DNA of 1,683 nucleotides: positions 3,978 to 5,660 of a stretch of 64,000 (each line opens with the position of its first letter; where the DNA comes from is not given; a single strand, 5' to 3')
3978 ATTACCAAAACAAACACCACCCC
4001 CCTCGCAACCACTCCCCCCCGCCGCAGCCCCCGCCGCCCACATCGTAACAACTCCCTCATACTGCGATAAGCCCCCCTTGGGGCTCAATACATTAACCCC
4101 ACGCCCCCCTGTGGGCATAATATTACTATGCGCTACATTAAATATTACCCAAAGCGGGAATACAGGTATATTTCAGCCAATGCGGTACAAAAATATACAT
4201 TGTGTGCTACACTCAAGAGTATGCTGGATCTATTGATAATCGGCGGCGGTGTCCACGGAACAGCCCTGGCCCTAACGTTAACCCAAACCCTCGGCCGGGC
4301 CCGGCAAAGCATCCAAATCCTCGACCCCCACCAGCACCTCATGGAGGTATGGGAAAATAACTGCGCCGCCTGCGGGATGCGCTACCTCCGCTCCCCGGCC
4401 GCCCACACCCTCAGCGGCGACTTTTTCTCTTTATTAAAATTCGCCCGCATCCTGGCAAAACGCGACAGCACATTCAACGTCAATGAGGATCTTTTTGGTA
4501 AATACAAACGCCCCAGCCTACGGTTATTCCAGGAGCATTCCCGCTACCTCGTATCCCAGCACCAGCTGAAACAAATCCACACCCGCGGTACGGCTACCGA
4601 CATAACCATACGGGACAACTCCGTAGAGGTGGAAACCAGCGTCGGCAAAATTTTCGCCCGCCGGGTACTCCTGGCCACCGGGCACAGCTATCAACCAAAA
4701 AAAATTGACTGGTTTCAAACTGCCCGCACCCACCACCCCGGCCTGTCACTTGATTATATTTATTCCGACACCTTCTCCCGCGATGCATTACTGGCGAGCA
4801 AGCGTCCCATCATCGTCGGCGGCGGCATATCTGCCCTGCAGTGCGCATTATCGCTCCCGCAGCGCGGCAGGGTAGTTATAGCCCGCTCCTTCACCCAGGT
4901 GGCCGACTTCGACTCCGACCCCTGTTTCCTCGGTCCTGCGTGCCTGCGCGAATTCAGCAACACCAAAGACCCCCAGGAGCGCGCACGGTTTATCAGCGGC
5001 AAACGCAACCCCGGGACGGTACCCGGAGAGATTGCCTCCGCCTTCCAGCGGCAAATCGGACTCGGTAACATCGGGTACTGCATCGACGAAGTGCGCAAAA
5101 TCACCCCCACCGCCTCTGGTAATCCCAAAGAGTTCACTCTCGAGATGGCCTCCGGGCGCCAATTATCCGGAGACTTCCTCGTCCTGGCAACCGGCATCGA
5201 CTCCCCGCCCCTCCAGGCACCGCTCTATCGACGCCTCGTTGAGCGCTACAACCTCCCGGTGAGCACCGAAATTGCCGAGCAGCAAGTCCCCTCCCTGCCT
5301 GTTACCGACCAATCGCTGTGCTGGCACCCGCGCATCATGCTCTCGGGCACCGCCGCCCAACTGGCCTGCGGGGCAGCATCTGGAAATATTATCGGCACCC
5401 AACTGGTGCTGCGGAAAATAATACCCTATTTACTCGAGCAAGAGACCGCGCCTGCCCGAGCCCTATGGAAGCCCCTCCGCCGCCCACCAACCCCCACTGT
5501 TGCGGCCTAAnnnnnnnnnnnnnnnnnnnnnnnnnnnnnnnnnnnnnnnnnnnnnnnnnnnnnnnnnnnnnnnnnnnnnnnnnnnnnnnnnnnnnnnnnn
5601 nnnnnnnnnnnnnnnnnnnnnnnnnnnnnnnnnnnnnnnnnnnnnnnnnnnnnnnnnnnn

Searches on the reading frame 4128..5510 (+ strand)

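Call 20: search_protein_families(library=pfam, proteins=[window:4128-5510:+], max_evalue=0.001)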
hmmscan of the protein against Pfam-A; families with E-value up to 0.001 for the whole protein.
window:4128-5510:+ (460 aa): 5 families
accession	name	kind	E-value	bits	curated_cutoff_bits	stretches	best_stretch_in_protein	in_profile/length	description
PF13454.12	NAD_binding_9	-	2.6e-12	47.4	21.8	1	37-186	2-154/155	FAD-NAD(P)-binding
PF13738.12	Pyr_redox_3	-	9.5e-09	35.3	30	1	133-266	82-207/305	Pyridine nucleotide-disulphide oxidoreductase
PF07992.20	Pyr_redox_2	-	1.4e-08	34.9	26.1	1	34-249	2-167/291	Pyridine nucleotide-disulphide oxidoreductase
PF01266.30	DAO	-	9.7e-08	32.3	27.9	0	34-70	1-33/353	FAD dependent oxidoreductase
PF13450.12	NAD_binding_8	-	0.00037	21.1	21.9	0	37-71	1-31/68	NAD(P)-binding Rossmann-like domain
